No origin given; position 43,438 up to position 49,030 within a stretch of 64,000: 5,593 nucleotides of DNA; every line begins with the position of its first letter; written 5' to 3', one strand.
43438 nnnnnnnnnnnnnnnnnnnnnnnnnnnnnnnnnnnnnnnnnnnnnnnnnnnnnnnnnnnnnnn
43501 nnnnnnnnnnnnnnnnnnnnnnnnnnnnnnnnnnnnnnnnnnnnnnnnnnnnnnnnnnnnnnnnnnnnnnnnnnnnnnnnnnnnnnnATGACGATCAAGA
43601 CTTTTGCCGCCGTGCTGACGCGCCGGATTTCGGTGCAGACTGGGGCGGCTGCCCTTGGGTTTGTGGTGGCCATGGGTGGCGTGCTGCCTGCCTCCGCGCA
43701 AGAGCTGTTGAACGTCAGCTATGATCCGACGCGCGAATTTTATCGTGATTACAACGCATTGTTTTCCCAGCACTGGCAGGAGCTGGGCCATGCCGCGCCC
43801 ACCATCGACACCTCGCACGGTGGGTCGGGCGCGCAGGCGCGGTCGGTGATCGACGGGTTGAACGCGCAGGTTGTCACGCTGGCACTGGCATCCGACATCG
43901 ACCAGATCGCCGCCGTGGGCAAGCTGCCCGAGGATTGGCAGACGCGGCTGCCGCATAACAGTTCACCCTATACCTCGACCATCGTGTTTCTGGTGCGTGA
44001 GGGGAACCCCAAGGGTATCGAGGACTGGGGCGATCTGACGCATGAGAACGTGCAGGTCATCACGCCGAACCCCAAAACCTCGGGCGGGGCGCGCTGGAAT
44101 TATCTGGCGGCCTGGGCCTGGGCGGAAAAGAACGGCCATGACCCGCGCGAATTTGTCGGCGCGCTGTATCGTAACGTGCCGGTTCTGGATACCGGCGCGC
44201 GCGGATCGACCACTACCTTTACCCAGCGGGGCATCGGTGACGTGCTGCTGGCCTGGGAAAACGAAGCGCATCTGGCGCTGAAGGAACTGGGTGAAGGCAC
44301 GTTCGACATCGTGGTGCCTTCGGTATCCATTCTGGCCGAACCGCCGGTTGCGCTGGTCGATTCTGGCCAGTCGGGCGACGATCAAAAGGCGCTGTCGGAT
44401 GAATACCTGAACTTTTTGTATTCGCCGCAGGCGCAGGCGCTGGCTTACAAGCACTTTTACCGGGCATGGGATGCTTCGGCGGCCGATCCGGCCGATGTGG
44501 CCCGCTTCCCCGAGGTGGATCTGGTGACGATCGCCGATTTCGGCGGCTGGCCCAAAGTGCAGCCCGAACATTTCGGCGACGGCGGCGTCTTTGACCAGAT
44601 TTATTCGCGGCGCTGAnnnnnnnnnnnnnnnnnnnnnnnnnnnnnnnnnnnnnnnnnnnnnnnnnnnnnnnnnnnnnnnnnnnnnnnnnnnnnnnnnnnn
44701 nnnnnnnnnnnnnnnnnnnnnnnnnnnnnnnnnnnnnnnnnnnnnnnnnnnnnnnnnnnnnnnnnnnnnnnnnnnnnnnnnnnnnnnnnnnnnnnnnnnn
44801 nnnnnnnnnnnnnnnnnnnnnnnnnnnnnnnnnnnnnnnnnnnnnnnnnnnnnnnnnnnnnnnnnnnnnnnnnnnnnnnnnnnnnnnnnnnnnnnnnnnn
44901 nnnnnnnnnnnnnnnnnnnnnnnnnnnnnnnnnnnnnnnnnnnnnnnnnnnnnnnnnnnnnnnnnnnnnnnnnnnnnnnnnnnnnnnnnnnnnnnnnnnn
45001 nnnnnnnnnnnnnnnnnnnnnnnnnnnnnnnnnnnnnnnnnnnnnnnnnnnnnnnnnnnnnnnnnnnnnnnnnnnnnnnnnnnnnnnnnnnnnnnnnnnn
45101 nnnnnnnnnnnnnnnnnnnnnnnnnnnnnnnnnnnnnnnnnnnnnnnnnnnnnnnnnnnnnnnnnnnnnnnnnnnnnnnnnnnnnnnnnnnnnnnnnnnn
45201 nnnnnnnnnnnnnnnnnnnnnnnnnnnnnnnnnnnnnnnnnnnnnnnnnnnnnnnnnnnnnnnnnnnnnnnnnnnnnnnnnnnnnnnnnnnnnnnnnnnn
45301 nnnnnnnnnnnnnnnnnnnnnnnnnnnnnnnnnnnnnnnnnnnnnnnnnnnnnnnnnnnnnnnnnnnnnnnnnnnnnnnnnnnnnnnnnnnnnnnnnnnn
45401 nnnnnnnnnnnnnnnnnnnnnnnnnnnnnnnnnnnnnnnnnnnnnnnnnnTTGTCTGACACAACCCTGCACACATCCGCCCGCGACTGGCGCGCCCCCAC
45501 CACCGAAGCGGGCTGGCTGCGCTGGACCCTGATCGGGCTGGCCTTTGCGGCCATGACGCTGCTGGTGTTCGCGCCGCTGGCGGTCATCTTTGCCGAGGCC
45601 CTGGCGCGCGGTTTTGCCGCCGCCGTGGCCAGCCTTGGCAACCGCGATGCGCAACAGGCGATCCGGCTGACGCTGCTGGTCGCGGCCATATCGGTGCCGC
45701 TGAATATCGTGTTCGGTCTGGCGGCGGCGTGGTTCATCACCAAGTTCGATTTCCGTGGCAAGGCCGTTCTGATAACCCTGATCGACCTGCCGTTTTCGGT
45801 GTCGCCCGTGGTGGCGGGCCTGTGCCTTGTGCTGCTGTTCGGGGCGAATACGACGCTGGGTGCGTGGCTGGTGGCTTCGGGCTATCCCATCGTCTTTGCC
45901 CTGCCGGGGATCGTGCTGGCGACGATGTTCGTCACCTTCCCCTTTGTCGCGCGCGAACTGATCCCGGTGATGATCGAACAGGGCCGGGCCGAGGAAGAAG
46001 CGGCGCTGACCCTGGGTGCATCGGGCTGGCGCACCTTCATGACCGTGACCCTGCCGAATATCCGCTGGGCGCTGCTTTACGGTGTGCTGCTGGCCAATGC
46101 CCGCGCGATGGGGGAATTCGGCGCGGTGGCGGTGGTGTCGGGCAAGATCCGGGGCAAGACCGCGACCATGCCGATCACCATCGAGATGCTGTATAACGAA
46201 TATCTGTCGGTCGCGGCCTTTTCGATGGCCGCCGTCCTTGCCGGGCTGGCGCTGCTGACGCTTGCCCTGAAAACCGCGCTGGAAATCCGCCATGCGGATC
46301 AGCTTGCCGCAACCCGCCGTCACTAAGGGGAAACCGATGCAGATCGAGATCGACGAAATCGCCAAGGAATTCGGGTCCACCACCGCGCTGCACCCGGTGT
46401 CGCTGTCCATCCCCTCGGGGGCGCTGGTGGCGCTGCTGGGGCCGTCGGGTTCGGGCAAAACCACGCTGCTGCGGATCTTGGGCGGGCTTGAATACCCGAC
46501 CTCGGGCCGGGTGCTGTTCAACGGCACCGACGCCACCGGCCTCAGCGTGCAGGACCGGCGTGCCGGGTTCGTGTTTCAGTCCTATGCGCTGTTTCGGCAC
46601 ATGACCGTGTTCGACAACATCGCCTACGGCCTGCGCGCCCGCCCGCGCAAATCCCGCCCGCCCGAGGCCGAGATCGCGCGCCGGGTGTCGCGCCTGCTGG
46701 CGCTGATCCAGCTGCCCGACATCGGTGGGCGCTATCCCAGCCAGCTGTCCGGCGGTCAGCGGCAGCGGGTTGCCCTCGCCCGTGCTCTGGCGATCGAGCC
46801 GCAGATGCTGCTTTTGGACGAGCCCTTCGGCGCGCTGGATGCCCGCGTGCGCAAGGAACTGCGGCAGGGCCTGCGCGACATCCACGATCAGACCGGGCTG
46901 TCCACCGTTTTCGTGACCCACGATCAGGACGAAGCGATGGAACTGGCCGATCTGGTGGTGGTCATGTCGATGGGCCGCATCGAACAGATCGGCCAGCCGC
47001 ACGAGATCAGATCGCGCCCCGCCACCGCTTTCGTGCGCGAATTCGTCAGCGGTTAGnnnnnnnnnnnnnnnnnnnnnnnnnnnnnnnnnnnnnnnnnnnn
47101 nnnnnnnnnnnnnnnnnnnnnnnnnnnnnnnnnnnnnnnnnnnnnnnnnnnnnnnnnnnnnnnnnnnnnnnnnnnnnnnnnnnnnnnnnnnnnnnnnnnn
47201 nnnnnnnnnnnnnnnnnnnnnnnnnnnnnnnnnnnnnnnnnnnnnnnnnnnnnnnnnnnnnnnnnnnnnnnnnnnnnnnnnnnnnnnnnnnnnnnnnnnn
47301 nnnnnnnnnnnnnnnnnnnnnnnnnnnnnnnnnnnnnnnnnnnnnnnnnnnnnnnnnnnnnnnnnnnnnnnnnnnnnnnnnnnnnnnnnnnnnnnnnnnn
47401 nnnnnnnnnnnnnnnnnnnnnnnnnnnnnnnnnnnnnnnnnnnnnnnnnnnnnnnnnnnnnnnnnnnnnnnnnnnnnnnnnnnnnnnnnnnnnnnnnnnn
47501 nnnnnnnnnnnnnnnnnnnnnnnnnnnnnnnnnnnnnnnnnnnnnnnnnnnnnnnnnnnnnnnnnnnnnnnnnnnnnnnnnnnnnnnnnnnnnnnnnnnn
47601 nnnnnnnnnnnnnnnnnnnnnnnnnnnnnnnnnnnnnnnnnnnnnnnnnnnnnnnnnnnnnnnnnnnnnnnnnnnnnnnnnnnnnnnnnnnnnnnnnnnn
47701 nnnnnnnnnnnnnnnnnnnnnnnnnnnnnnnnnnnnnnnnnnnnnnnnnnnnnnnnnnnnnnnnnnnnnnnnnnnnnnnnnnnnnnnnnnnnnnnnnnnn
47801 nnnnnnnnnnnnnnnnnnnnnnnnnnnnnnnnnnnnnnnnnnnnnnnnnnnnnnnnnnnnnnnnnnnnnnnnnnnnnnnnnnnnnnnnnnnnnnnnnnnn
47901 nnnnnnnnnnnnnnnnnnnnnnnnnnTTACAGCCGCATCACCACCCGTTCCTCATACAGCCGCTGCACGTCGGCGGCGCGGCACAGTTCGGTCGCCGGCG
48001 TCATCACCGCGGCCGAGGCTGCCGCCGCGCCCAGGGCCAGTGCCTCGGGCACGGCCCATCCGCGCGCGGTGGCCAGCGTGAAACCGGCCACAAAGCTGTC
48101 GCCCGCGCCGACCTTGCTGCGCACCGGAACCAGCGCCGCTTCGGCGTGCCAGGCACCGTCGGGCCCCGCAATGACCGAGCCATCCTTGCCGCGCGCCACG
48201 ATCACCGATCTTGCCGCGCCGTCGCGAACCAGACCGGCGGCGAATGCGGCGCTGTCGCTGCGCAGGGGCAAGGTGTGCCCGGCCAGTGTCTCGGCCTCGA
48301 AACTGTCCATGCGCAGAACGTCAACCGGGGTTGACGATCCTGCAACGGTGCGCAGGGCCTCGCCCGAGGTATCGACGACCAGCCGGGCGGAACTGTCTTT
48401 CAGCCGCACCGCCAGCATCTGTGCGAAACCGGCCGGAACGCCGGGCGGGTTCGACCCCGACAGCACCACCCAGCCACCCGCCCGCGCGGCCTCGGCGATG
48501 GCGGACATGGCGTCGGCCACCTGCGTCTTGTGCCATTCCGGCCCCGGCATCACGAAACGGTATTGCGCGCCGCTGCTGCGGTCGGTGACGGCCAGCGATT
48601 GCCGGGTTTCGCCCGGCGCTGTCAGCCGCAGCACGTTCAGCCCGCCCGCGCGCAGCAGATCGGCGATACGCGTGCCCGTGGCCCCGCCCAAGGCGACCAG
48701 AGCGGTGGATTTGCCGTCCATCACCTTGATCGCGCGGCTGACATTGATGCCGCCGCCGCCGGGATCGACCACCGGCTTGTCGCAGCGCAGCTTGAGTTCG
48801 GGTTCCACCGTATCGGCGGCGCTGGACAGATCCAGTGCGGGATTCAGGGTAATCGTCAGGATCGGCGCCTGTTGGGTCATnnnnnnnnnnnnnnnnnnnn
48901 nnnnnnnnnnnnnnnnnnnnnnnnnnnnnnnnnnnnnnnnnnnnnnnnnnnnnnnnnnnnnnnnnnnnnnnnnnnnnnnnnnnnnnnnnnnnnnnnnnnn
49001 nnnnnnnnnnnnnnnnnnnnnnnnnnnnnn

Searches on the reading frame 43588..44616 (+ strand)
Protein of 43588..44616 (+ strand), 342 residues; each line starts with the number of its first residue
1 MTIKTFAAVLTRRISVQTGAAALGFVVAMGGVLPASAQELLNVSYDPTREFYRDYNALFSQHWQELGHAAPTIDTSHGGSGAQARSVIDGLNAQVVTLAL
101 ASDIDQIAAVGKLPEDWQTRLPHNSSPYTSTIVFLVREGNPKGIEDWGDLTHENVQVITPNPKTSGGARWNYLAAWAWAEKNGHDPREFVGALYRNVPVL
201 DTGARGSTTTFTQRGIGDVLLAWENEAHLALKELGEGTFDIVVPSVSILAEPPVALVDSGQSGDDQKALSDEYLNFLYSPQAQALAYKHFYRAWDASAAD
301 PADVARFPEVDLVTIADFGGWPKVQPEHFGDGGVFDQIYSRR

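Call 48: search_protein_families(library=pfam, proteins=[window:43588-44616:+], max_evalue=0.0001)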
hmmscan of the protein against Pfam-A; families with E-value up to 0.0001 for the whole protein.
window:43588-44616:+ (342 aa): 1 family
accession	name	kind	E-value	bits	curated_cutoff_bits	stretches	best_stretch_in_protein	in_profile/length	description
PF13531.11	SBP_bac_11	-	3.1e-30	106.1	25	1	48-292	9-227/227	Bacterial extracellular solute-binding protein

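Call 67: search_protein_families(library=ncbifam, proteins=[window:43588-44616:+], max_evalue=1e-10)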
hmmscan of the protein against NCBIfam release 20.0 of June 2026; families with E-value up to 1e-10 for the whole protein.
window:43588-44616:+ (342 aa): 3 families
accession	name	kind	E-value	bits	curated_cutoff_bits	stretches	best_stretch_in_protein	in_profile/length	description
NF008022.0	PRK10752.1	subfamily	6e-125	417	288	1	22-341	7-329/329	sulfate ABC transporter substrate-binding protein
TIGR00971.1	3a0106s03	subfamily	6.9e-119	396.8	155.5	1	34-338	7-315/315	sulfate ABC transporter substrate-binding protein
NF008106.0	PRK10852.1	subfamily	3.3e-89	299.2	308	1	27-339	15-333/338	thiosulfate ABC transporter substrate-binding protein CysP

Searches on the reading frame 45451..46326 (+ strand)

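Call 48: search_protein_families(library=pfam, proteins=[window:45451-46326:+], max_evalue=0.0001)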
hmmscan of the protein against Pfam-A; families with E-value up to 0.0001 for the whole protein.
window:45451-46326:+ (291 aa): 1 family
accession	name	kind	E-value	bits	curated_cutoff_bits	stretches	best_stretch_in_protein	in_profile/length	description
PF00528.27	BPD_transp_1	-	8.1e-09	35.9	26.4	1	86-278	2-179/184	Binding-protein-dependent transport system inner membrane component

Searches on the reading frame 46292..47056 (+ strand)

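Call 48: search_protein_families(library=pfam, proteins=[window:46292-47056:+], max_evalue=0.0001)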
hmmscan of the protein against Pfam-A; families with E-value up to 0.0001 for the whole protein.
window:46292-47056:+ (254 aa): 3 families
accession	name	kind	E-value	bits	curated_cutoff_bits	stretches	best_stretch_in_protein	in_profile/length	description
PF00005.33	ABC_tran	-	3.8e-35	121.9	25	1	33-179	1-136/137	ABC transporter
PF13304.12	AAA_21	-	5.3e-09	37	27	0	45-68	1-24/304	AAA domain, putative AbiEii toxin, Type IV TA system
PF02463.25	SMC_N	-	2.4e-05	24.3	40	0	148-227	133-213/220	RecF/RecN/SMC N terminal domain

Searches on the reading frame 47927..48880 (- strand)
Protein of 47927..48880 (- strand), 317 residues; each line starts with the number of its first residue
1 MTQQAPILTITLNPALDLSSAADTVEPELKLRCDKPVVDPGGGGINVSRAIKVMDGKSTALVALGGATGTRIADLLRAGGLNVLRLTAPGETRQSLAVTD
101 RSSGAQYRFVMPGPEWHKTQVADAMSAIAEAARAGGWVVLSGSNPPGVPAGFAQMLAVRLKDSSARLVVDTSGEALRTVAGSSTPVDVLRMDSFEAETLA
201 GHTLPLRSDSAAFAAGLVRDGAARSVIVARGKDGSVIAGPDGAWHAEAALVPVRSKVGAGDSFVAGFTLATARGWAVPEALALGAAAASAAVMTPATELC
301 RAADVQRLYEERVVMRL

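Call 48: search_protein_families(library=pfam, proteins=[window:47927-48880:-], max_evalue=0.0001)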
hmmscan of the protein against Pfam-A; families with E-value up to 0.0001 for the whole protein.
window:47927-48880:- (317 aa): 2 families
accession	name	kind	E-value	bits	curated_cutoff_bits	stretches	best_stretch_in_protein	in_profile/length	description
PF00294.29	PfkB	-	1.3e-36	127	25.8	1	17-298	13-296/302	pfkB family carbohydrate kinase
PF25270.1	Khk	-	7.2e-06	25.9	35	1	188-293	243-348/365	Prokaryotic ketohexokinase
